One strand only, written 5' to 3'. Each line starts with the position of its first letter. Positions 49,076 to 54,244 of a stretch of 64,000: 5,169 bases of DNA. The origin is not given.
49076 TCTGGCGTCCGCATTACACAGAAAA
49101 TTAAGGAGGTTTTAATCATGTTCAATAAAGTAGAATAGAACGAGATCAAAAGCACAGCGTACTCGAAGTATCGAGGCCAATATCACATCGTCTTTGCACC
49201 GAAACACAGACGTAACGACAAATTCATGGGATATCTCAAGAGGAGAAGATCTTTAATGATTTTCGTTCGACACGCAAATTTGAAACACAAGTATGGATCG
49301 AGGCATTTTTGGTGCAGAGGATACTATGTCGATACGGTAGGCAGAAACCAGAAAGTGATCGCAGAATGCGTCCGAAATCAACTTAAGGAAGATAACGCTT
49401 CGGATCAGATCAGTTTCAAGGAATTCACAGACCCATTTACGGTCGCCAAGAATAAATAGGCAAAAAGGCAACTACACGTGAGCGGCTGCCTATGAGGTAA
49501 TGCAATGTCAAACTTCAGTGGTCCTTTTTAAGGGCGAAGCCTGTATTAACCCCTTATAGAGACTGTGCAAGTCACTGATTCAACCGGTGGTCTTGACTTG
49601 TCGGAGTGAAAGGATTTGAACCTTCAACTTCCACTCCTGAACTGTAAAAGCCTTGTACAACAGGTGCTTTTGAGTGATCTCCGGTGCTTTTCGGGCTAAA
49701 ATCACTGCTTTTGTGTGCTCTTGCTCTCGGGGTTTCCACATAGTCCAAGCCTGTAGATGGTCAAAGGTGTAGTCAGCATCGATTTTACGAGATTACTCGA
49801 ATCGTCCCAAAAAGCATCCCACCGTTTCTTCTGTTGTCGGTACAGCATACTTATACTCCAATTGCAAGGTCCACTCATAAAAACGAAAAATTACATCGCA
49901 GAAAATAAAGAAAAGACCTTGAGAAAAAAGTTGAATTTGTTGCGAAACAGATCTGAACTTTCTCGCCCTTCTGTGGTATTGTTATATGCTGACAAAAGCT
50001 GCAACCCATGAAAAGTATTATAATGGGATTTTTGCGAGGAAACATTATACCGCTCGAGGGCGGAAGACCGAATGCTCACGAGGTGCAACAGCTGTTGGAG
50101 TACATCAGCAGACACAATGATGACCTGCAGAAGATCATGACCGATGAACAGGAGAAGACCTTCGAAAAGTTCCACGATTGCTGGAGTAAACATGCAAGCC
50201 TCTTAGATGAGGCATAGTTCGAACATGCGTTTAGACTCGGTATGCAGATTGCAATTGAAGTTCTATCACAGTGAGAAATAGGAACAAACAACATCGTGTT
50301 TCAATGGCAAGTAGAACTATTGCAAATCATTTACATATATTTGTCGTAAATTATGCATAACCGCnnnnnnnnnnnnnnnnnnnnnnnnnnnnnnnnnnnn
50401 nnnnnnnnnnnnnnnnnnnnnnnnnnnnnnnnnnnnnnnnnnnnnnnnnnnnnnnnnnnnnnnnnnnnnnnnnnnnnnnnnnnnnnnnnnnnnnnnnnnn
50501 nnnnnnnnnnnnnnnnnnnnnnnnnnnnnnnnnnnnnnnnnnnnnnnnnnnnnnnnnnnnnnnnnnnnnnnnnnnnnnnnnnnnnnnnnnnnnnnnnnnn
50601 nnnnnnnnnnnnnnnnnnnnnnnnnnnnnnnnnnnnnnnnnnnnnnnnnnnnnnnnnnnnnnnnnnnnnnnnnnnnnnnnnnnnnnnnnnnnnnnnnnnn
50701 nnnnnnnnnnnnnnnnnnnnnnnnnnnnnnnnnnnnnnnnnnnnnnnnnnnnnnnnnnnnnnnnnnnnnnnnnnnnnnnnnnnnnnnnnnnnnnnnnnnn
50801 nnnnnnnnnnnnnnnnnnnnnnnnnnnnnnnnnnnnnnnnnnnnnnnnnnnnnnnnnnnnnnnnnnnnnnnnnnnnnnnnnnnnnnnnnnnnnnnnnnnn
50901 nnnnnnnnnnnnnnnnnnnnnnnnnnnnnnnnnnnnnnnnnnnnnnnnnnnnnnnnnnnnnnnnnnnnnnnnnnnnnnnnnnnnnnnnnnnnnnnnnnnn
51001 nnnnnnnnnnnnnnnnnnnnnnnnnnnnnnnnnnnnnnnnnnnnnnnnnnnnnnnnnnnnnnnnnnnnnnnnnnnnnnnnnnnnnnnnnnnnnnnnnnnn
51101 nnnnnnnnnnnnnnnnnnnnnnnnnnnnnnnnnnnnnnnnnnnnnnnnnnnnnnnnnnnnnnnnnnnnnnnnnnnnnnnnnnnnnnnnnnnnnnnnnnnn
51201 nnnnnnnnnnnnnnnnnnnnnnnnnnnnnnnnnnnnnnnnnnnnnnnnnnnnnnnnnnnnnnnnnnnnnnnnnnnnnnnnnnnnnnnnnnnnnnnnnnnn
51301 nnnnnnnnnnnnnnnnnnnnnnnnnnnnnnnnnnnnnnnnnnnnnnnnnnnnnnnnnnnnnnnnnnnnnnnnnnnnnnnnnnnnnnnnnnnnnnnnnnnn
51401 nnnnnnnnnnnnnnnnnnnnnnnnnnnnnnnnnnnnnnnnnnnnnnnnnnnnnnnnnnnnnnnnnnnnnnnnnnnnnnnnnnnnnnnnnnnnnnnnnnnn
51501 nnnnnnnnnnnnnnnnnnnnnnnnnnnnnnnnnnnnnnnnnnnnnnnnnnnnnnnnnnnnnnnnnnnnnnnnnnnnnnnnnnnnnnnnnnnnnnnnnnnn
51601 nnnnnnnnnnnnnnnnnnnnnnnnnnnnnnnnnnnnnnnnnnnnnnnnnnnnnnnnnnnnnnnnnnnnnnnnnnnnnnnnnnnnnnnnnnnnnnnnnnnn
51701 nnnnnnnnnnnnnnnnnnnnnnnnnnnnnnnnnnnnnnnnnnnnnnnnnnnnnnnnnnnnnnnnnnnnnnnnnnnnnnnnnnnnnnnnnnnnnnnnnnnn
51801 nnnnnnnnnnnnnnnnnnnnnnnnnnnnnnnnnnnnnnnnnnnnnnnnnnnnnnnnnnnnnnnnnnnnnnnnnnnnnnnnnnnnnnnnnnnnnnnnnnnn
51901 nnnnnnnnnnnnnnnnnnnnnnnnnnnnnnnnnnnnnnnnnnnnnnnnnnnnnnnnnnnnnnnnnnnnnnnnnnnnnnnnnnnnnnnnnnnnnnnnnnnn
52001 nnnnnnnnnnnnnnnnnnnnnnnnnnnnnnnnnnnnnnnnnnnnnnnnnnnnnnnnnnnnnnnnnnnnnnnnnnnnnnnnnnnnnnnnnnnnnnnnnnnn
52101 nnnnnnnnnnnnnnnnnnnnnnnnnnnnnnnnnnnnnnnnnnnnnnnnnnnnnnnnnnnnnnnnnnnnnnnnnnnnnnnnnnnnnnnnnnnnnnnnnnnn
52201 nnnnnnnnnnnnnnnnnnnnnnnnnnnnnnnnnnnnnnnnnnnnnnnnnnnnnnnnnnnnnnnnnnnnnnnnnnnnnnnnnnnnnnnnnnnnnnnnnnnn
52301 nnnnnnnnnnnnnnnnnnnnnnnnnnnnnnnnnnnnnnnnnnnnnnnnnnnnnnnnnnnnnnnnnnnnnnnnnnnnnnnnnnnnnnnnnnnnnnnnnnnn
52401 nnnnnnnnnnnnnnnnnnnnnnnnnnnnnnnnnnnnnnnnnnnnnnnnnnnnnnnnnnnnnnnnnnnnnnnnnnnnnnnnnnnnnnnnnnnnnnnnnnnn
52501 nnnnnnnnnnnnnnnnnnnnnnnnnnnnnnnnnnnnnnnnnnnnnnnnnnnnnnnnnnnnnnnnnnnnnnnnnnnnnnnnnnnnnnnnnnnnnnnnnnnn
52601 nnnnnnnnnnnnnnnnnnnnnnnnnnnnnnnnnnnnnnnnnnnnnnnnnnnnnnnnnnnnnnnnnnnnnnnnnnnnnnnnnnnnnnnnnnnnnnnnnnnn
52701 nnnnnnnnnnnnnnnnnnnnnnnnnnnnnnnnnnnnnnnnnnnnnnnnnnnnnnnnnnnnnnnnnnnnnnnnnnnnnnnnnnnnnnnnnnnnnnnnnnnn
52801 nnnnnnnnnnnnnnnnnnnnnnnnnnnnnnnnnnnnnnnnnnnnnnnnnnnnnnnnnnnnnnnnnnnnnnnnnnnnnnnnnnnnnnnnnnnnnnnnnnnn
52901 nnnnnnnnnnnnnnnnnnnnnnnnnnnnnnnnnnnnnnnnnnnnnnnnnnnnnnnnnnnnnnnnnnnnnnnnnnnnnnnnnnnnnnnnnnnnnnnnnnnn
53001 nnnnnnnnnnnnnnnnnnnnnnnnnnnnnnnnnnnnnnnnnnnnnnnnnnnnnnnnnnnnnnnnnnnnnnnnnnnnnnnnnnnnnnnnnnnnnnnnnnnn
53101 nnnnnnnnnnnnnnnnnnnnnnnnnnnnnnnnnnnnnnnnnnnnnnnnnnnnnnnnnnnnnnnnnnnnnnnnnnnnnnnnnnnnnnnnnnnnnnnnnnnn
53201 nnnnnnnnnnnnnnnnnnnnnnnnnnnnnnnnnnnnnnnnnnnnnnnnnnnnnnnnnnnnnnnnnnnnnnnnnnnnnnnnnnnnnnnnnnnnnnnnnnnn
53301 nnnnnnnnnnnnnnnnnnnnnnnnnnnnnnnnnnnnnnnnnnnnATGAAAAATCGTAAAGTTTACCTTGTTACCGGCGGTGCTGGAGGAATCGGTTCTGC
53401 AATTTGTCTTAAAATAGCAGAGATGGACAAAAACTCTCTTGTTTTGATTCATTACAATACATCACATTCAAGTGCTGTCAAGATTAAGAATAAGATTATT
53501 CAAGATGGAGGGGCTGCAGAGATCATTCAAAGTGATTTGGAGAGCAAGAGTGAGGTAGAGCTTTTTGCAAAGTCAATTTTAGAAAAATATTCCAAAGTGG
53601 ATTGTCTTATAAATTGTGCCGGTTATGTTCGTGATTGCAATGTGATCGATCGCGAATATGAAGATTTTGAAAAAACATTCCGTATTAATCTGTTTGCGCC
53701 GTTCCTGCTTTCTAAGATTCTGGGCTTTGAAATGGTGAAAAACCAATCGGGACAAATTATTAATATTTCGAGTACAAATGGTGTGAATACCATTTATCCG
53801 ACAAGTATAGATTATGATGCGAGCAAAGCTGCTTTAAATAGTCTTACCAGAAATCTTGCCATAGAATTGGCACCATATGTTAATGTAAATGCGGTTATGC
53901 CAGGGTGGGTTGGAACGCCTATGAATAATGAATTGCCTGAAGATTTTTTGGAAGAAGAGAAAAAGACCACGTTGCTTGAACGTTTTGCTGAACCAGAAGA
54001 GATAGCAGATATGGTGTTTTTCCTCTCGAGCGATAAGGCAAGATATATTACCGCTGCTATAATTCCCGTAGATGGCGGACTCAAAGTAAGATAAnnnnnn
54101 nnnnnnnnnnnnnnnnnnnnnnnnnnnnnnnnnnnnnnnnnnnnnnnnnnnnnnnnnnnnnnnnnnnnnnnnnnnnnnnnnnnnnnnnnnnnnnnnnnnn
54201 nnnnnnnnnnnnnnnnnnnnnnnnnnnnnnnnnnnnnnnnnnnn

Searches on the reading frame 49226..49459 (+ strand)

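Call 27: search_protein_families(library=ncbifam, proteins=[window:49226-49459:+], max_evalue=0.01)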
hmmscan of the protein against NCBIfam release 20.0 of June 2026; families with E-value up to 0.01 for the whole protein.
window:49226-49459:+ (77 aa): 1 family
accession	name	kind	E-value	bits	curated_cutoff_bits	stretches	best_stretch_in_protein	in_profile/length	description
NF033573.1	transpos_IS200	equivalog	2.4e-09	37.5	55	1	1-50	75-125/126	IS200/IS605 family transposase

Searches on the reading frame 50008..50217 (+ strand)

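Call 56: search_protein_families(library=pfam, proteins=[window:50008-50217:+], max_evalue=0.01)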
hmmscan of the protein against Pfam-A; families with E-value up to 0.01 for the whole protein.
window:50008-50217:+ (69 aa): 1 family
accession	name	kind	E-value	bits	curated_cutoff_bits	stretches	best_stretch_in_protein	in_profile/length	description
PF20648.2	DUF6809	-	3.9e-10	40.9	27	1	1-65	1-65/85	Family of unknown function (DUF6809)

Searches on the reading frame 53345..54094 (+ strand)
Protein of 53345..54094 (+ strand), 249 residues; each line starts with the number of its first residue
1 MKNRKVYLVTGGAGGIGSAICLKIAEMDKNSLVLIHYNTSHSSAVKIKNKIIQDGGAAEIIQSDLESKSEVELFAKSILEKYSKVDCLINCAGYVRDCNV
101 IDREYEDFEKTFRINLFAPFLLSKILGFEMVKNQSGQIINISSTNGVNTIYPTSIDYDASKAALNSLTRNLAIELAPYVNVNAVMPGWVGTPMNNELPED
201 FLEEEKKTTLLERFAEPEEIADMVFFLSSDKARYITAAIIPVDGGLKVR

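Call 27: search_protein_families(library=ncbifam, proteins=[window:53345-54094:+], max_evalue=0.01)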
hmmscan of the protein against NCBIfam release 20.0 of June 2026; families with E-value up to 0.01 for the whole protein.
window:53345-54094:+ (249 aa): 232 families (the best 25 are shown)
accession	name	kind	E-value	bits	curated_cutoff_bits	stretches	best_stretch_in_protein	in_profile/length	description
NF009466.0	PRK12826.1-2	subfamily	6.7e-56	189.5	222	1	5-247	4-245/248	3-oxoacyl-ACP reductase FabG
TIGR01830.1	3oxo_ACP_reduc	equivalog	1.8e-54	185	297.75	1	8-246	2-238/239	3-oxoacyl-[acyl-carrier-protein] reductase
NF005559.1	PRK07231.1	subfamily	5.4e-51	173.5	215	1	4-246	4-247/249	glucose 1-dehydrogenase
NF009384.0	PRK12743.1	equivalog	2.2e-49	168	264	1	3-247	5-248/258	SDR family oxidoreductase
NF004199.0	PRK05653.1-4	equivalog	8.3e-48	163.1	301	1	5-247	6-246/247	3-oxoacyl-ACP reductase FabG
NF053542.1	FlxB_rubin_SDR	equivalog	1e-47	162.9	340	1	6-246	2-239/239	flexirubin biosynthesis SDR family reductase FlxB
NF047420.2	EF_P_mod_YmfI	equivalog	1.4e-47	162.4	238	1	7-246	2-235/236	elongation factor P 5-aminopentanone reductase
NF004791.0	PRK06138.1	equivalog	2.3e-47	161.4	312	1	3-248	4-251/252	SDR family oxidoreductase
NF004198.0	PRK05653.1-3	equivalog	6.7e-46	156.7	296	1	3-247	6-247/248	3-oxoacyl-ACP reductase FabG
NF009464.0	PRK12824.1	subfamily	8.5e-46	156.6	269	1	4-247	2-243/245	3-oxoacyl-ACP reductase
NF004197.0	PRK05653.1-1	equivalog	1e-45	156.4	332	1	4-247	7-247/249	3-oxoacyl-ACP reductase FabG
TIGR01829.1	AcAcCoA_reduct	subfamily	1.1e-45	156.2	302.1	1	5-246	1-240/242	acetoacetyl-CoA reductase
NF005067.0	PRK06484.1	equivalog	1.1e-45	156.1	713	1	3-248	8-253/524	short chain dehydrogenase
NF006598.0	PRK09135.1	equivalog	1.4e-43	149.2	288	1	2-248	4-247/249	pteridine reductase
NF006070.0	PRK08213.1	subfamily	1.5e-43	149.1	279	1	5-248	13-258/259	gluconate 5-dehydrogenase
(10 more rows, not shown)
